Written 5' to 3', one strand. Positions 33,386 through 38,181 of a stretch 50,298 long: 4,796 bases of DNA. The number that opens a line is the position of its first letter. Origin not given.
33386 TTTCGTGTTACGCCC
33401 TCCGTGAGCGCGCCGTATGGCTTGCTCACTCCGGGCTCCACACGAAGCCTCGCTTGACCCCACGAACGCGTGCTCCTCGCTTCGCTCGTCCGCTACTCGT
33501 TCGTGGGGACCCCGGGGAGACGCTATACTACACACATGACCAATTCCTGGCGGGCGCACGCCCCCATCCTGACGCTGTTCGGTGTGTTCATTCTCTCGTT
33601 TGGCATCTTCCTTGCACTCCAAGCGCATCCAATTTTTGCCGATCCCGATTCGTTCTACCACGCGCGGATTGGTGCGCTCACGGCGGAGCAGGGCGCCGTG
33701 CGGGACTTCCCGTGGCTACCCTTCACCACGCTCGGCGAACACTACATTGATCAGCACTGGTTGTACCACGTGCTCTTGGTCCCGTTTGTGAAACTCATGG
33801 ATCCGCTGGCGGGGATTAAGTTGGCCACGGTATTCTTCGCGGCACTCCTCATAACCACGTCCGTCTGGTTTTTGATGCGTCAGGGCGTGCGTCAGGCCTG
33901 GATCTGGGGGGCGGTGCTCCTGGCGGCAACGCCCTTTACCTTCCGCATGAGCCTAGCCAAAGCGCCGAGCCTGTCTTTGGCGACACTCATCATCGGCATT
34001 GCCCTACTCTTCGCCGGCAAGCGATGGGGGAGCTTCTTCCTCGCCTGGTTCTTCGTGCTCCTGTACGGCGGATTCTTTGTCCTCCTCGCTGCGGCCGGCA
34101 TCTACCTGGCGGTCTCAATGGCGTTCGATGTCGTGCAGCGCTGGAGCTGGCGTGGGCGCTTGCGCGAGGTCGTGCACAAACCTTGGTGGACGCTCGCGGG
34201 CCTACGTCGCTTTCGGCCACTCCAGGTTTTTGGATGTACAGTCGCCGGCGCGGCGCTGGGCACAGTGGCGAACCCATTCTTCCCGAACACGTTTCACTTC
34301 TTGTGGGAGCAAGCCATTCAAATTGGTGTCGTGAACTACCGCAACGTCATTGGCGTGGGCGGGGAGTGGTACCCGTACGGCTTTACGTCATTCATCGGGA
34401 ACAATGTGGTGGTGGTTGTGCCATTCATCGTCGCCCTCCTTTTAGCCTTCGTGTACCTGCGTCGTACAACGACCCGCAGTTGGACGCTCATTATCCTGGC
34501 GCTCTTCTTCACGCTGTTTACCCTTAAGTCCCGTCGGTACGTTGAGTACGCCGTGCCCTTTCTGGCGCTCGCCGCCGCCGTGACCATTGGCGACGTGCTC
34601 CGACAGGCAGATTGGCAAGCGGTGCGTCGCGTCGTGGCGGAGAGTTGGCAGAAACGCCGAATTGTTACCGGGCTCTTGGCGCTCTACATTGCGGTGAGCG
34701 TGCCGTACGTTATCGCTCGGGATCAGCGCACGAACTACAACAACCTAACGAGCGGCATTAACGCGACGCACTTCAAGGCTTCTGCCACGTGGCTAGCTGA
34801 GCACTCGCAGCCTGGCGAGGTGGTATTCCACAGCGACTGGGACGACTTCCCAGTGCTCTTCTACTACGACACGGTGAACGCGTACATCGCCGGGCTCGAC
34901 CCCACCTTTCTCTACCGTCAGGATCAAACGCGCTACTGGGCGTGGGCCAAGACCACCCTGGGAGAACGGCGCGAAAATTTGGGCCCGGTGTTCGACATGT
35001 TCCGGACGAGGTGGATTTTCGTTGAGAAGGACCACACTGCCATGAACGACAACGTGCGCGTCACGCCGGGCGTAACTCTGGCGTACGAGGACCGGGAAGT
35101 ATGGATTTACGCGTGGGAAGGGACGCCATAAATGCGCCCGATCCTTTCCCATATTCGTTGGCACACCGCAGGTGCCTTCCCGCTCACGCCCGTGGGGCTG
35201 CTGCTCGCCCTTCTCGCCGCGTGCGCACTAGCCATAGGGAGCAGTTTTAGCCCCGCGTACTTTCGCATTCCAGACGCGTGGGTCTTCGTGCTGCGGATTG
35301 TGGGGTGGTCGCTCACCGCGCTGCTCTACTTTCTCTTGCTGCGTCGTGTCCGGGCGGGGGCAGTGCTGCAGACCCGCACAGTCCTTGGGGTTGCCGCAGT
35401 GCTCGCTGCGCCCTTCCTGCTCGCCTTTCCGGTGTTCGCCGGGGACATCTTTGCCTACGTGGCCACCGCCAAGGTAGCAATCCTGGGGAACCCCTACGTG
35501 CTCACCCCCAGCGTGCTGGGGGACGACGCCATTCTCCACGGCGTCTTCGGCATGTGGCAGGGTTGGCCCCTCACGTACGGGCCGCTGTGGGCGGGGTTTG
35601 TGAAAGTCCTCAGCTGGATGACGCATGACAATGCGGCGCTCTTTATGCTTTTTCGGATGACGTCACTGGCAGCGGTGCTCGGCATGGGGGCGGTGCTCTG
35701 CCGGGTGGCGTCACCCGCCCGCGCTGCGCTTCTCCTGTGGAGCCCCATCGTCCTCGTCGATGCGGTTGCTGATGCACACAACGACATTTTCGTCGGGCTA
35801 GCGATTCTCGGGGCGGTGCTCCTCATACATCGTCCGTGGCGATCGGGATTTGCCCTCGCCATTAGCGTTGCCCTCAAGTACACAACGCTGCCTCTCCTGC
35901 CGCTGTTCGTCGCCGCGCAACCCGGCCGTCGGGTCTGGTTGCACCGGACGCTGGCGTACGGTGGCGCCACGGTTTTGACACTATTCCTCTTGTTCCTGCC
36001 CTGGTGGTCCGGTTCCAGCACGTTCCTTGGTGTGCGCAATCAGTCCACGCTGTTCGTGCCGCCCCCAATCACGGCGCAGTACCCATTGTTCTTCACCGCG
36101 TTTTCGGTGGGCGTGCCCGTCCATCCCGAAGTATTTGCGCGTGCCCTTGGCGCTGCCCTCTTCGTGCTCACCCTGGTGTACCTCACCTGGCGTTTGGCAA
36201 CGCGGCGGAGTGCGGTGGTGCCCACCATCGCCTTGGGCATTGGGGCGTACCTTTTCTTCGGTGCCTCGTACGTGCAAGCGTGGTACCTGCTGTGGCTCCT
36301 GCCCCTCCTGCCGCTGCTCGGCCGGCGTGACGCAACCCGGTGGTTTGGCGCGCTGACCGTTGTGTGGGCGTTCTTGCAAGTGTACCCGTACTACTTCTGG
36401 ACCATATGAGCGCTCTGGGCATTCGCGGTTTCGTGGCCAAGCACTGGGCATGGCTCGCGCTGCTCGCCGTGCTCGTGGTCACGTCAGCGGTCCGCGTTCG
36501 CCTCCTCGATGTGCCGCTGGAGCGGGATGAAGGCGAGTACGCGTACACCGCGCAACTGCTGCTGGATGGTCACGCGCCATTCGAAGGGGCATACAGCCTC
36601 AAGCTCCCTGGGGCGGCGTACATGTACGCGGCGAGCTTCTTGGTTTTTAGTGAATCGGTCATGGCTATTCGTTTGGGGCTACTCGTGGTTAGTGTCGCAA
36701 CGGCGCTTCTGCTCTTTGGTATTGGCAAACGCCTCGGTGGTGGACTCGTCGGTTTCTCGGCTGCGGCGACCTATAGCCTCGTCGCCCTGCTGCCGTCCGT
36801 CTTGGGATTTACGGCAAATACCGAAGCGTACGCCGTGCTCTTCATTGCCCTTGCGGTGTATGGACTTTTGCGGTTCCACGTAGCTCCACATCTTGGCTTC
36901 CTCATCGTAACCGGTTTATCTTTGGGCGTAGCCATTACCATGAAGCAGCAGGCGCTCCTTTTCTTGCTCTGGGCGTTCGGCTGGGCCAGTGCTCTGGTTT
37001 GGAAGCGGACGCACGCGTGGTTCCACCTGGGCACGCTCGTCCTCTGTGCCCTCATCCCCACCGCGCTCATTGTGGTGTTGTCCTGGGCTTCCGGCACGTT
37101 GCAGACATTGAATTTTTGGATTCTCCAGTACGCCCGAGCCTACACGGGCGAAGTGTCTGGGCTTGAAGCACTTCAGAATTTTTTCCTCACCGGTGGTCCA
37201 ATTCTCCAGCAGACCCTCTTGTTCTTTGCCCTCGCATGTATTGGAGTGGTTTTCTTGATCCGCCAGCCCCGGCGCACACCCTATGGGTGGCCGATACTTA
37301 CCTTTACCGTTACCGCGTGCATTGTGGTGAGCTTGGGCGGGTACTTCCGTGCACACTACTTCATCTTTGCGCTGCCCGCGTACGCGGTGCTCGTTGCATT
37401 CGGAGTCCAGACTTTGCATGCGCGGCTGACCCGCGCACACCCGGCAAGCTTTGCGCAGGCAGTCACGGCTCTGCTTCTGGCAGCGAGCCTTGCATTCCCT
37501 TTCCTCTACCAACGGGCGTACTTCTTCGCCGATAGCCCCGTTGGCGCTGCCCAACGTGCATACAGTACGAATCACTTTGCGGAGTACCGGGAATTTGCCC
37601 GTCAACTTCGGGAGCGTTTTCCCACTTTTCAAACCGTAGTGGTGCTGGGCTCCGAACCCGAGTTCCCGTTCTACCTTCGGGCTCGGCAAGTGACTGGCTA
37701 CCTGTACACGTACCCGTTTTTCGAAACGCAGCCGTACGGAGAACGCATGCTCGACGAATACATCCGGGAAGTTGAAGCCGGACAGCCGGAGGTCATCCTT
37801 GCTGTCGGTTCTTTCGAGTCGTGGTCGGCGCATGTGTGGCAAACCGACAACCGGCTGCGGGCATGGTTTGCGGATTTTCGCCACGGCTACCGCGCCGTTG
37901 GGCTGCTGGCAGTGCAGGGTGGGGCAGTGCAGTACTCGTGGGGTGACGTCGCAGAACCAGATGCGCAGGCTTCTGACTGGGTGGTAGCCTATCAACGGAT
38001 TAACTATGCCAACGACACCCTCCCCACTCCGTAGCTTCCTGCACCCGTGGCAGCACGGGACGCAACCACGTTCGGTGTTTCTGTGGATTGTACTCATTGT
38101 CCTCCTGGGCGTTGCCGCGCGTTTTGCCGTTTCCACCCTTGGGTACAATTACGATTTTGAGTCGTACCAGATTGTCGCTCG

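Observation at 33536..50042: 16.5-kb locus with nine GT-C/DUF2079-type membrane proteins, two polyprenyl-P-sugar synthases and a flavoenzyme: candidate undescribed extracytoplasmic glycan assembly system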

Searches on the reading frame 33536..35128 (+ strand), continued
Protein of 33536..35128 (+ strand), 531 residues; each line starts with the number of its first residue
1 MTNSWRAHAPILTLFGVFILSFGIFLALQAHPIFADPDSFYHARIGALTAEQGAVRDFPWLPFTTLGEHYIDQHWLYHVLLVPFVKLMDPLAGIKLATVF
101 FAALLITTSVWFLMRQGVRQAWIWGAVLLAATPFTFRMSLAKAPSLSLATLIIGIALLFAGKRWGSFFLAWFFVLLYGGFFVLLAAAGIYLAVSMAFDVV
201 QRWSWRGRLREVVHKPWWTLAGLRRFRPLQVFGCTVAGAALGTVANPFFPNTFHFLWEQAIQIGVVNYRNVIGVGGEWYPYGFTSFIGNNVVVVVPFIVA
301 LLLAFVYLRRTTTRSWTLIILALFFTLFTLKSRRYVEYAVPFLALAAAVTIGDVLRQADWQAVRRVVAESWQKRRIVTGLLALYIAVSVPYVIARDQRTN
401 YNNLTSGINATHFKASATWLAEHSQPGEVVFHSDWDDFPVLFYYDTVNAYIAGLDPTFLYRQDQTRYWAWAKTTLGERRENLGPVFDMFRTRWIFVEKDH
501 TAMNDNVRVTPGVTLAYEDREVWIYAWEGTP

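Call 91: find_encoding_contigs(protein=P0196, flank=10000, max_places=1)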
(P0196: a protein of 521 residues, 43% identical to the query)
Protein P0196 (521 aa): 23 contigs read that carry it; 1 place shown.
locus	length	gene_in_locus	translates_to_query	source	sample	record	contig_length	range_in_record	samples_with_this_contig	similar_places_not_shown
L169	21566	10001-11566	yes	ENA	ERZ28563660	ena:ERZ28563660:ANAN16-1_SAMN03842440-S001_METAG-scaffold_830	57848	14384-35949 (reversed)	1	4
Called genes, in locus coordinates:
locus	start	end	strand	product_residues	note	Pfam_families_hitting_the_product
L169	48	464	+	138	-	-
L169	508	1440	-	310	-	PF14397:ATPgrasp_ST (faint), PF02655:ATP-grasp_3 (faint), PF02955:GSH-S_ATP, PF08443:RimK, PF14398:ATPgrasp_YheCD (weak)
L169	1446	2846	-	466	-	PF14397:ATPgrasp_ST, PF02655:ATP-grasp_3 (faint), PF08443:RimK (faint), PF05618:RimB-like (weak)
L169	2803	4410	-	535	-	PF00801:PKD, PF18911:PKD_4, PF14402:7TM_transglut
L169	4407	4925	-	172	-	PF02075:RuvC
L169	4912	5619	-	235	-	PF20772:TACO1_YebC_N, PF01709:Transcrip_reg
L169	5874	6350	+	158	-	-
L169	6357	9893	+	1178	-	-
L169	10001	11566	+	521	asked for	-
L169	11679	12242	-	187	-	PF00398:RrnaAD (weak), PF08242:Methyltransf_12 (weak), PF13649:Methyltransf_25 (weak)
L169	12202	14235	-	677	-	PF00884:Sulfatase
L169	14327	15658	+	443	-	-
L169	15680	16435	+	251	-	PF00535:Glycos_transf_2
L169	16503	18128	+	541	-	-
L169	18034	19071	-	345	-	-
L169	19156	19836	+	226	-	PF16316:DUF4956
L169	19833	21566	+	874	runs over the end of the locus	PF08757:CotH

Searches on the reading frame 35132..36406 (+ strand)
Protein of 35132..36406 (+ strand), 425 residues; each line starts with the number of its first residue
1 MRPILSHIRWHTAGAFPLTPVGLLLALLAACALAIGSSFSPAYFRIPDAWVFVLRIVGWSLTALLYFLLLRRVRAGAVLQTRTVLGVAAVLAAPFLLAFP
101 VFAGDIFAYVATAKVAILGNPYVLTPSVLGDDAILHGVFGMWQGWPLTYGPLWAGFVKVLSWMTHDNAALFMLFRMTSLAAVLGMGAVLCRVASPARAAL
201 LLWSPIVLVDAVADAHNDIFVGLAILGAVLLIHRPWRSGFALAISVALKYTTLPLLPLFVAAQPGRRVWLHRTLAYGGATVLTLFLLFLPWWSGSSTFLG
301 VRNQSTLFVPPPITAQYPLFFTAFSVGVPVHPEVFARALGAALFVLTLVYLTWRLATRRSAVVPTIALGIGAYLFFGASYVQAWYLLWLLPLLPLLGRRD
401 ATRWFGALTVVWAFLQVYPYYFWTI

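Call 5: search_protein_families(library=pfam, proteins=[window:35132-36406:+], max_evalue=0.1)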
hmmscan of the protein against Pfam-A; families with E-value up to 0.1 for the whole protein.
window:35132-36406:+ (425 aa): 1 family
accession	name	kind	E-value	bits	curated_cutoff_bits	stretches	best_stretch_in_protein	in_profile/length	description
PF09594.16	GT87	-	5.5e-08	33.3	25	1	148-288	2-148/237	Glycosyltransferase family 87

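Call 7: search_protein_families(library=ncbifam, proteins=[window:35132-36406:+], max_evalue=0.1)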
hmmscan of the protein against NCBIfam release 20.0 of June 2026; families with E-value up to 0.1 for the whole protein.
window:35132-36406:+ (425 aa): 0 families

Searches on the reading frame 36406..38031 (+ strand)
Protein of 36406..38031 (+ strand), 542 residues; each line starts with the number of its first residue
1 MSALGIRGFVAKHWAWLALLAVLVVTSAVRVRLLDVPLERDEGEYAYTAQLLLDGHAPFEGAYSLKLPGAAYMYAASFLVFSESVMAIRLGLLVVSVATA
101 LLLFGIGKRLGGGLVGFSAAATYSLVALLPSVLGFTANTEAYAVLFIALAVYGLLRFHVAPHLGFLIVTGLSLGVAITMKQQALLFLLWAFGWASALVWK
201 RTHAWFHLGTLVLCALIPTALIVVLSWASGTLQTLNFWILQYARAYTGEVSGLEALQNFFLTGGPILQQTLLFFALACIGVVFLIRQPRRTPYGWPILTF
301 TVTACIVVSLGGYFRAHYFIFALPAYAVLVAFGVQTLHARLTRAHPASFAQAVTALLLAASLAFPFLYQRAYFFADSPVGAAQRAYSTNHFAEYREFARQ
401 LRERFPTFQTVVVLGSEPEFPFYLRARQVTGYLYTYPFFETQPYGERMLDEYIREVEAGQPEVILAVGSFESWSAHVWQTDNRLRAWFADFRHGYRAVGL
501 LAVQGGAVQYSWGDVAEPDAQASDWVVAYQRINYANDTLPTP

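Call 5: search_protein_families(library=pfam, proteins=[window:36406-38031:+], max_evalue=0.1)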
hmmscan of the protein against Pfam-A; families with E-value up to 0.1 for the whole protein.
window:36406-38031:+ (542 aa): 2 families
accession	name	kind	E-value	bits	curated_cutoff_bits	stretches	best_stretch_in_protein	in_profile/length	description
PF13231.12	PMT_2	-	7.3e-10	39.7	26.1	1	68-221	4-153/160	Dolichyl-phosphate-mannose-protein mannosyltransferase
PF02366.24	PMT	-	0.00061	19.9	22.7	1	77-239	73-243/245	Dolichyl-phosphate-mannose-protein mannosyltransferase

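Call 7: search_protein_families(library=ncbifam, proteins=[window:36406-38031:+], max_evalue=0.1)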
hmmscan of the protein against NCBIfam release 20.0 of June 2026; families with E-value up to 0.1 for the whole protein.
window:36406-38031:+ (542 aa): 0 families
